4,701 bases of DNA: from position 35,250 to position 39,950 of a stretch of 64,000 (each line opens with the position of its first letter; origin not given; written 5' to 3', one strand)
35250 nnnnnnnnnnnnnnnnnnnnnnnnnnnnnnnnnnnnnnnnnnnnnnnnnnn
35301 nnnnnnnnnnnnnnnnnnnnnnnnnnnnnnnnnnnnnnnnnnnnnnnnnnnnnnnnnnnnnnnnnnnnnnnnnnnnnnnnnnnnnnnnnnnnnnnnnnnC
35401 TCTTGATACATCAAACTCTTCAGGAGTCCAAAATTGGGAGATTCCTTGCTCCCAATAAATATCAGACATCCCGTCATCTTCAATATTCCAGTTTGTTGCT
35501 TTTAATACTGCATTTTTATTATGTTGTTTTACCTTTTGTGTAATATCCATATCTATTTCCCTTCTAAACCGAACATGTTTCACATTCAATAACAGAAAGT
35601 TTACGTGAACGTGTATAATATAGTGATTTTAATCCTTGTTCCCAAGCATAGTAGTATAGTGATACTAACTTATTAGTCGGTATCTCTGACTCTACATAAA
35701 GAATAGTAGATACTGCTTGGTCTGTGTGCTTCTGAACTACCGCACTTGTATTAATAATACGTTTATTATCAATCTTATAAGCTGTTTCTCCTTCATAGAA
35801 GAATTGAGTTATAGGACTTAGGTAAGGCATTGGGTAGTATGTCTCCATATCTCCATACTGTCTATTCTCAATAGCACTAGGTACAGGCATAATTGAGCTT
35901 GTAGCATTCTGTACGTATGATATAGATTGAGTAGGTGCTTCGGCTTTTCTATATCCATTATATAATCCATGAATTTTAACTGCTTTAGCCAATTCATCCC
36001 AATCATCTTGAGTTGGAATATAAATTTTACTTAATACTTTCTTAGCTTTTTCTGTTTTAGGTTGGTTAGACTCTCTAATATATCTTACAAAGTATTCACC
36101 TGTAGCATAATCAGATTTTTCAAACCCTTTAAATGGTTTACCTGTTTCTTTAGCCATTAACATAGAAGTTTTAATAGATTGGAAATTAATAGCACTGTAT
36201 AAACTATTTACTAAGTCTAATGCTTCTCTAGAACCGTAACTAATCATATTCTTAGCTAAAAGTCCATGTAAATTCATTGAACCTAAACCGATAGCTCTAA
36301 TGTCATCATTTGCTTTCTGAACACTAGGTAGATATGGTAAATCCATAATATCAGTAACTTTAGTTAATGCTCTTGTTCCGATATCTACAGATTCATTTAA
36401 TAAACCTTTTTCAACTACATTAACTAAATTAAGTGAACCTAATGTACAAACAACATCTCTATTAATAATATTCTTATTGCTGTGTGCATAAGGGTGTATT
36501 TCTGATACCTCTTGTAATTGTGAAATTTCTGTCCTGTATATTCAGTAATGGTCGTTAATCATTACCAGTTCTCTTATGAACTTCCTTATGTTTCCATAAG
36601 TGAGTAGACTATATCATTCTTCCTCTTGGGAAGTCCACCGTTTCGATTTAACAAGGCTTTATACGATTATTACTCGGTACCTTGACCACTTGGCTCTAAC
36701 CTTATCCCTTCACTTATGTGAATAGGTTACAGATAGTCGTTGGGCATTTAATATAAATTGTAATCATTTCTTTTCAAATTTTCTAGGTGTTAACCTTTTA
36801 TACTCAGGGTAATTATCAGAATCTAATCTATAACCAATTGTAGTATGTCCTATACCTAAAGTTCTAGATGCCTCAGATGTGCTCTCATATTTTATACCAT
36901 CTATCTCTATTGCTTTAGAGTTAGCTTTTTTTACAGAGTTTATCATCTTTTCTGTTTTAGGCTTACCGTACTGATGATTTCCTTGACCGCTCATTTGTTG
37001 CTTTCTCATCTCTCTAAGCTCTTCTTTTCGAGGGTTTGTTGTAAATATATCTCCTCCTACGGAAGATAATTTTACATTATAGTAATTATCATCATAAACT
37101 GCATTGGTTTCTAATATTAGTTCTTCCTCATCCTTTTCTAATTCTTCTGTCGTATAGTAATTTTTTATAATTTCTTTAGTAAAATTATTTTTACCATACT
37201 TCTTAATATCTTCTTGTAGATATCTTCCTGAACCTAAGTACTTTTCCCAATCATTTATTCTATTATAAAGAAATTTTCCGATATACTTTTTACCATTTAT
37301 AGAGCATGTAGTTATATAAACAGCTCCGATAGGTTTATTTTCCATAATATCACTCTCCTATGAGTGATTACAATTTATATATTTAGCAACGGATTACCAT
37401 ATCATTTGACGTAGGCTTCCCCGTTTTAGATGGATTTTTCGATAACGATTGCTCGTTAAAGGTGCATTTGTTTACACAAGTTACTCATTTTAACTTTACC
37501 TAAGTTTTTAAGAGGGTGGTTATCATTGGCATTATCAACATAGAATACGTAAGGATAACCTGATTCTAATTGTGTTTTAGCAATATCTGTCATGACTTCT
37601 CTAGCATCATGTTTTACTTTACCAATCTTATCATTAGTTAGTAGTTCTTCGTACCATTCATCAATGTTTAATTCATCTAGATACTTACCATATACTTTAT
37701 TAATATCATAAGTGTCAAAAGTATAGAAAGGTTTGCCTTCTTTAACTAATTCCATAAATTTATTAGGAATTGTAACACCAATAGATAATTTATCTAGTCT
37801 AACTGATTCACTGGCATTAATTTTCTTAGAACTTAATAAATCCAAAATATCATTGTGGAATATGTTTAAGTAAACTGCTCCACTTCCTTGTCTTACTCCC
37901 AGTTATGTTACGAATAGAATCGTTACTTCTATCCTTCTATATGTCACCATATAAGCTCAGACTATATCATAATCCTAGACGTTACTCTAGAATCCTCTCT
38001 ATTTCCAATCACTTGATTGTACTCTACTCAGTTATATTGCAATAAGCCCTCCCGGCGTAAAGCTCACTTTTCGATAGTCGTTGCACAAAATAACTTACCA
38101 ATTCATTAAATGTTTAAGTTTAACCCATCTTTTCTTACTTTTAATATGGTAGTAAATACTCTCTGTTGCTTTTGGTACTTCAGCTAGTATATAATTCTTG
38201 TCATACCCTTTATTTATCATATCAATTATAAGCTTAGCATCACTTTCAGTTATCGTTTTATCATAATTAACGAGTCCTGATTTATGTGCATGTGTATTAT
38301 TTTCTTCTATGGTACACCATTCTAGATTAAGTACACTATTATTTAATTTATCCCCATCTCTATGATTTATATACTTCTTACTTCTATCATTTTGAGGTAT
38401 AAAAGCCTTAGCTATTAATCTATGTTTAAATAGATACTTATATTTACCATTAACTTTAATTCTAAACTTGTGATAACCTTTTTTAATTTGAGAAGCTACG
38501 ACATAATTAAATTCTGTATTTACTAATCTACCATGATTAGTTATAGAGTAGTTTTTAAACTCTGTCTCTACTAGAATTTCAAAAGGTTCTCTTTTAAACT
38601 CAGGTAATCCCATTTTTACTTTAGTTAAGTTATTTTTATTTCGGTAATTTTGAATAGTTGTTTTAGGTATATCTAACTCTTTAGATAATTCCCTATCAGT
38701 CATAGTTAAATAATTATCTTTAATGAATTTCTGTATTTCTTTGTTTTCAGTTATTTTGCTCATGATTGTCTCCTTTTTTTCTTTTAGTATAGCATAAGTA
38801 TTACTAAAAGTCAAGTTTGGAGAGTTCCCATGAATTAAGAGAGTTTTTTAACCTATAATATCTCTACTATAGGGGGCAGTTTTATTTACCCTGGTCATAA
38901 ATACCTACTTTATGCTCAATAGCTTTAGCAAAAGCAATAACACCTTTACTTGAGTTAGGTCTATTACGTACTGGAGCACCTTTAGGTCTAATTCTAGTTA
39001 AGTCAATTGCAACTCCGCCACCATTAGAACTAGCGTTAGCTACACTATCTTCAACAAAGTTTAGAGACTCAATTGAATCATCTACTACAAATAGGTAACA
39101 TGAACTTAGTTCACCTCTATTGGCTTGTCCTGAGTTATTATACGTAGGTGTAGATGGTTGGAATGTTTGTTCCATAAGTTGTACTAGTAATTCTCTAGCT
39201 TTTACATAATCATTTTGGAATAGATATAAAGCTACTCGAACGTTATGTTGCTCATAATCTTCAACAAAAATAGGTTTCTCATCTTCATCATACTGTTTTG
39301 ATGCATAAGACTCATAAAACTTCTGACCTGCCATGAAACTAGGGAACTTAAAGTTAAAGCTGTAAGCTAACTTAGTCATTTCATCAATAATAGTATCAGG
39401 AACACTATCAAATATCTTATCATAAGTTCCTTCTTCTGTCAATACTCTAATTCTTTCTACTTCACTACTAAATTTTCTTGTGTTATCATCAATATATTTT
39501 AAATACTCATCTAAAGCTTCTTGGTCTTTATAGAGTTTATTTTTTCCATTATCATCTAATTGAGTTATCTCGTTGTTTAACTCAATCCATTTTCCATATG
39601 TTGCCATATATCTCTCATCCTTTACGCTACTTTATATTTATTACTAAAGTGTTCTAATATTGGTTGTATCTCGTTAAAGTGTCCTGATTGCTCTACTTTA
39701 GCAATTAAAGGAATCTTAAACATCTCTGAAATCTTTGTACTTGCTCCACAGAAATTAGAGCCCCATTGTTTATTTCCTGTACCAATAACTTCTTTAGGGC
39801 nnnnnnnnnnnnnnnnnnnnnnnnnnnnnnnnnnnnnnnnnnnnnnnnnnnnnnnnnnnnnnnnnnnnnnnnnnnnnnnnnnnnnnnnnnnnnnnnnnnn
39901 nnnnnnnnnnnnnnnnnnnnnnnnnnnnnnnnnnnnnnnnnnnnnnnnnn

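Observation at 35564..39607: nrdE interrupted by two group I introns carrying different homing-endonuclease families, the second inside the catalytic NLC|TEI motif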

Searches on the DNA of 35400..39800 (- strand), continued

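Call 87: search_dna_similar(query=window:36533-37473:-, collection=phages, mode=distant, max_rows=16, rows=best)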
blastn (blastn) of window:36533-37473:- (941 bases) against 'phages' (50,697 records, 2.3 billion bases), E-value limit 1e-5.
Records with a match: 299; places in all: 341; records where one place covers at least 80% of the query: 11.
Best place of each record, by identity: 95-99% 1; 90-95% 3; 80-90% 211; 60-80% 84.
By first word of the organism name: Staphylococcus 213; Vibrio 34; Klebsiella 14; Lactococcus 10; Enterococcus 6; Bacillus 6; Salmonella 4; Brochothrix 3; Pectobacterium 3; Acinetobacter 2; and 4 more.
By host as written in the record: Staphylococcus aureus 79; - 47; Staphylococcus sp. 10; Staphylococcus carnosus TM300 10; Staphylococcus xylosus M1997-2/10 8; Vibrio cholerae 6; Klebsiella pneumoniae K23 6; Staphylococcus epidermidis 5; and 80 more.
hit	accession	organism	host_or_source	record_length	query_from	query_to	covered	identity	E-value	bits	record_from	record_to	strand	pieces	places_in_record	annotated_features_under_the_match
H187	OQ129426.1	Staphylococcus phage vB_SauM_JDF86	Staphylococcus aureus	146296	1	941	100%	95.9%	0e+0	1522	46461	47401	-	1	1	hypothetical protein | ribonucleotide reductase large subunit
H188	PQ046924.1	Staphylococcus phage OPT-SC01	Staphylococcus xylosus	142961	1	941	100%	93.8%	0e+0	1430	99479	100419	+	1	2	hypothetical protein (x2)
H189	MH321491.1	Staphylococcus phage Twillingate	Staphylococcus epidermidis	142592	1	941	100%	91.6%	0e+0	1342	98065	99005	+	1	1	ribonucleotide reductase large subunit | GIY-YIG homing endonuclease | ribosome_binding_site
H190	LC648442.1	Staphylococcus phage vB_SsapH-Golestan-105-M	Staphylococcus saprophyticus 105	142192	1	941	100%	86.5%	0e+0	1120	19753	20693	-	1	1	endonuclease | ribonucleotide reductase large subunit (x2)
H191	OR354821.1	Staphylococcus phage Alsa_2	Staphylococcus sp.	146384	1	941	100%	86.3%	0e+0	1115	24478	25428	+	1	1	homing endonuclease | hypothetical protein (x2) | ribonucleotide reductase large subunit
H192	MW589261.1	Staphylococcus phage vB-SscS-F1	Mammaliicoccus sciuri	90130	1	941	100%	83.9%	0e+0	1008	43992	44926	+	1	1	endonuclease | ribonucleotide reductase alpha subunit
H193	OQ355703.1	Staphylococcus phage vB_SepM_BE25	Staphylococcus epidermidis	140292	1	941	100%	82.7%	0e+0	961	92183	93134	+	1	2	homing endonuclease | hypothetical protein (x2) | ribonucleotide reductase large subunit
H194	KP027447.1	Staphylococcus phage vB_SepM_ phiIPLA-C1C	Staphylococcus sp.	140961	1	941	100%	82.5%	0e+0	952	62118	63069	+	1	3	GIY-YIG homing endonuclease | ribonucleotide reductase large subunit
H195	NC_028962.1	Staphylococcus phage vB_SepM_ phiIPLA-C1C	Staphylococcus sp.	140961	1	941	100%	82.5%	0e+0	952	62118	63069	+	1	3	homing endonuclease | ribonucleotide reductase large subunit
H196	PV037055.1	Staphylococcus phage S2G3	Staphylococcus capitis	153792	1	941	100%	81.5%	0e+0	908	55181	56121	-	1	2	homing endonuclease | hypothetical protein (x2) | ribonucleotide reductase large subunit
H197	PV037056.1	Staphylococcus phage Fi4S2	Staphylococcus capitis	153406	1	847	90%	80.9%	0e+0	792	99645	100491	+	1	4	homing endonuclease | ribonucleotide reductase large subunit | hypothetical protein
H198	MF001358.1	Enterococcus phage EF1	Enterococcus faecalis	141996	9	923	48%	70.1%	1e-19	178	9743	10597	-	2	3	hypothetical protein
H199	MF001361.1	Enterococcus phage EF5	Enterococcus faecalis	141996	9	923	48%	70.1%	1e-19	178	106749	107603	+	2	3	hypothetical protein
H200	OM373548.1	Staphylococcus phage vB_SpsM-DH2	Staphylococcus pseudintermedius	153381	1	941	33%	85.5%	2e-54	338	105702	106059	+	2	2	record has no annotation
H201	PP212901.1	Staphylococcus phage PT1-4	Staphylococcus gallinarum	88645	1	941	30%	87.2%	4e-62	328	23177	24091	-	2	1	hypothetical protein (x3) | ribonucleotide reductase of class Ib (aerobic) alpha subunit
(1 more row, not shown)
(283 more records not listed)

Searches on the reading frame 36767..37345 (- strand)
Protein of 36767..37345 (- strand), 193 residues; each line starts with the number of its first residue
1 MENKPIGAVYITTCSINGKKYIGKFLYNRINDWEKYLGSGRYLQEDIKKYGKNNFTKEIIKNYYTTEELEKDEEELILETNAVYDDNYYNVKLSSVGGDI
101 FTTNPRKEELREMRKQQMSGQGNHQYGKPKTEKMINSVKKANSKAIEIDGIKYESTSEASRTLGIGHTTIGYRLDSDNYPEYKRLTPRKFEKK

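Call 14: search_protein_families(library=pfam, proteins=[window:36767-37345:-], max_evalue=0.01)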
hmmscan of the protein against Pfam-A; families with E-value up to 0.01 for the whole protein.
seq(193 aa): 3 families
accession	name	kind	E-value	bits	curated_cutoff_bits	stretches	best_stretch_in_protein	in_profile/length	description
PF20987.3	I-TevI_DNA-bd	-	1.7e-10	41.1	27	1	135-182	3-49/51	Intron-encoded endonuclease 1, DNA-binding domain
PF19835.5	SegE_GIY-YIG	-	5.3e-10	40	25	1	5-91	16-121/123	Putative endonuclease segE, GIY-YIG domain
PF01541.30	GIY-YIG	-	0.0071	17.1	22.6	0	8-82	3-74/78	GIY-YIG catalytic domain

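Call 56: search_solved_structures(query=window:36767-37345:-, max_evalue=1, show_alignments=2)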
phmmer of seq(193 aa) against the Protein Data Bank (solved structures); distinct sequences matched with E-value up to 1: 1.
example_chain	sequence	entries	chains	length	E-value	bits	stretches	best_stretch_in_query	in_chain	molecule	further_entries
1i3j_A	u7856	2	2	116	0.055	16.6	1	126-179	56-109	INTRON-ASSOCIATED ENDONUCLEASE 1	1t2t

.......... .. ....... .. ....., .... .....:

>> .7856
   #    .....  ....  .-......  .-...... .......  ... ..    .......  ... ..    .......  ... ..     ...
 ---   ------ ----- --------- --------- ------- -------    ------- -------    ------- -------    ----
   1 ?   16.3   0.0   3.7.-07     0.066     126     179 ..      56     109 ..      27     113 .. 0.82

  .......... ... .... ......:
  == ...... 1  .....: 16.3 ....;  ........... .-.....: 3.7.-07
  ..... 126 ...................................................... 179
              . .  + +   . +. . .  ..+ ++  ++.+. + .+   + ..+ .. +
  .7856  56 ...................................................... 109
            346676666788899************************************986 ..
